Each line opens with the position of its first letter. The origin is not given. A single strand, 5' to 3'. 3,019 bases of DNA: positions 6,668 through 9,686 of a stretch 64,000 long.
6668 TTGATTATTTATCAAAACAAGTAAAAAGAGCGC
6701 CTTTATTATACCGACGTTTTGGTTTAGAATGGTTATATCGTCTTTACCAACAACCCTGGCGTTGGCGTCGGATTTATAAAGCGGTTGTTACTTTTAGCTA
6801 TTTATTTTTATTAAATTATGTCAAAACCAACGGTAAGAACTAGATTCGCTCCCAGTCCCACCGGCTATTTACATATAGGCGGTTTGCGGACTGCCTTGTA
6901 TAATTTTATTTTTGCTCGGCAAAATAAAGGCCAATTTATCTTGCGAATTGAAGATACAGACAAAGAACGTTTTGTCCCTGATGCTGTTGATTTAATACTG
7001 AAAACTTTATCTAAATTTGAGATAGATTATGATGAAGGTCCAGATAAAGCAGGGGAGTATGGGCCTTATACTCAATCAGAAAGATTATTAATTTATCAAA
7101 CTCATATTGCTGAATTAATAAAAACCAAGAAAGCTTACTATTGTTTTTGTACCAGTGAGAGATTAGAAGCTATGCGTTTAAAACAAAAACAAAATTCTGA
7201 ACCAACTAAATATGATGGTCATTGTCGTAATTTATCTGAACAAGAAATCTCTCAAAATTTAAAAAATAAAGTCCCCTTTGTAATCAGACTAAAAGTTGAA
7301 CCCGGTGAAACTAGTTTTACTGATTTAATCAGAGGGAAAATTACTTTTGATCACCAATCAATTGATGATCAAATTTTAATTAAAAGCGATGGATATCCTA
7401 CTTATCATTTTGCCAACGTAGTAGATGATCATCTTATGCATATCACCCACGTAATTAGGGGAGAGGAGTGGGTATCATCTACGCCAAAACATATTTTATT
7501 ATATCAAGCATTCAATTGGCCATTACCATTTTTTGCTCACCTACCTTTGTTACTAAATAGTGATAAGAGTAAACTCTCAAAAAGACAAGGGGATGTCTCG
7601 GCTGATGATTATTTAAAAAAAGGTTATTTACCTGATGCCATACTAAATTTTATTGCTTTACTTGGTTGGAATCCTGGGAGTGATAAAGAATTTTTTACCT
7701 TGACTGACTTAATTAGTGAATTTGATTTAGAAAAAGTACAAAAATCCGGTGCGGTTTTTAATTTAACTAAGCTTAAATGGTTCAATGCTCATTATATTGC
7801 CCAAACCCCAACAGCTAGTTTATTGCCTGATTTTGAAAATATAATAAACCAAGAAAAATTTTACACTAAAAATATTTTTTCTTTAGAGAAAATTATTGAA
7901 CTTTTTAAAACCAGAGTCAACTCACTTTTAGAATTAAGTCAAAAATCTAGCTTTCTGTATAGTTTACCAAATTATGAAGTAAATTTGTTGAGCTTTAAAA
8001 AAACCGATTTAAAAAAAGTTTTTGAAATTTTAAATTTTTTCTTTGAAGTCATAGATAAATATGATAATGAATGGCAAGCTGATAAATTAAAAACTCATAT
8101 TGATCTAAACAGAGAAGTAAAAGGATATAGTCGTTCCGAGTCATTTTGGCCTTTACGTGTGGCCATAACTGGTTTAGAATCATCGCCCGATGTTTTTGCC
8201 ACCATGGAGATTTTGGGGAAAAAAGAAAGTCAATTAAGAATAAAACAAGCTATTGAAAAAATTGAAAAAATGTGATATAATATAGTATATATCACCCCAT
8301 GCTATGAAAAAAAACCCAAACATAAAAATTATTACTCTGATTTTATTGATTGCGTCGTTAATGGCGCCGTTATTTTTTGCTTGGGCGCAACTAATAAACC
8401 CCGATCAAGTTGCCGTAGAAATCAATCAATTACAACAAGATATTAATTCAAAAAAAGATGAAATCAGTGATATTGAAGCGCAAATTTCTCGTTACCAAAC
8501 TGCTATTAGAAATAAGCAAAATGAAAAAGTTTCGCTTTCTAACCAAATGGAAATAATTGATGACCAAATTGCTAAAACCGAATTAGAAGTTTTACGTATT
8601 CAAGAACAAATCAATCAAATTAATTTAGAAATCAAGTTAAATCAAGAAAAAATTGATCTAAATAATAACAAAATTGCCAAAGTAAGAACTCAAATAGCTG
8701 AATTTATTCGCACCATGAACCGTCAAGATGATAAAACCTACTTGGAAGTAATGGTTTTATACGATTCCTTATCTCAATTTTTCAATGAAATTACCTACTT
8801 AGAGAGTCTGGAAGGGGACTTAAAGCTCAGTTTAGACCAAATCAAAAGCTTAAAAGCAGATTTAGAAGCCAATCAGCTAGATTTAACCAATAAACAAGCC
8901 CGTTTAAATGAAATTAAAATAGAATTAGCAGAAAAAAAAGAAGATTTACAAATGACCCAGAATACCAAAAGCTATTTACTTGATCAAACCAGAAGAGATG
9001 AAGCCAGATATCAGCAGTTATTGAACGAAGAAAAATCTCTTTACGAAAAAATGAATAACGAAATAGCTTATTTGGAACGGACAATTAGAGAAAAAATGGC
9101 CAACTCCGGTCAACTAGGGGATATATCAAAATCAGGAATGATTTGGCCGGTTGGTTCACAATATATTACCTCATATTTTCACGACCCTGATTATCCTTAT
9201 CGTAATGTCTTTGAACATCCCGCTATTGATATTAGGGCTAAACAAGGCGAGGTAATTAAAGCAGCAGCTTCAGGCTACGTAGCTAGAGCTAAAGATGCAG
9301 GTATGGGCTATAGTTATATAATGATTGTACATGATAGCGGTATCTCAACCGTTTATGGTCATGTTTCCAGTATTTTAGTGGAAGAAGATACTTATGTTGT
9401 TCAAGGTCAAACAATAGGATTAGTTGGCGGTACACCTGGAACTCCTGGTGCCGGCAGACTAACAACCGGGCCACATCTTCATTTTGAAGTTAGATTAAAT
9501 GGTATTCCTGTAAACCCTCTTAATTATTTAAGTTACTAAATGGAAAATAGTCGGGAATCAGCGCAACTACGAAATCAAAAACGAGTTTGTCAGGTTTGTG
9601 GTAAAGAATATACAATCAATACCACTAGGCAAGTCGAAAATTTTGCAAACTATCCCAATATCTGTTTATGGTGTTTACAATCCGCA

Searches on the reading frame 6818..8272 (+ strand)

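Call 69: search_protein_families(library=pfam, proteins=[window:6818-8272:+], max_evalue=0.00001)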
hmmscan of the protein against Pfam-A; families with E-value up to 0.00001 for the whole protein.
window:6818-8272:+ (485 aa): 2 families
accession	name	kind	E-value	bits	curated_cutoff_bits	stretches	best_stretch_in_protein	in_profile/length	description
PF00749.27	tRNA-synt_1c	-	1e-108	363.4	23.4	1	6-321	2-314/314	tRNA synthetases class I (E and Q), catalytic domain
PF19269.4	Anticodon_2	-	6.1e-25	88.7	23.6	1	354-479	14-141/141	Anticodon binding domain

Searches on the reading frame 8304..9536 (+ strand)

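Call 69: search_protein_families(library=pfam, proteins=[window:8304-9536:+], max_evalue=0.00001)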
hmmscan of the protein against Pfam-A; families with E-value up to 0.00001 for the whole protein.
window:8304-9536:+ (411 aa): 1 family
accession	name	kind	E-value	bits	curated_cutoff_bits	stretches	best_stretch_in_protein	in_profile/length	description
PF01551.29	Peptidase_M23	-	1.6e-24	86.3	28.7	1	305-405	3-96/96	Peptidase family M23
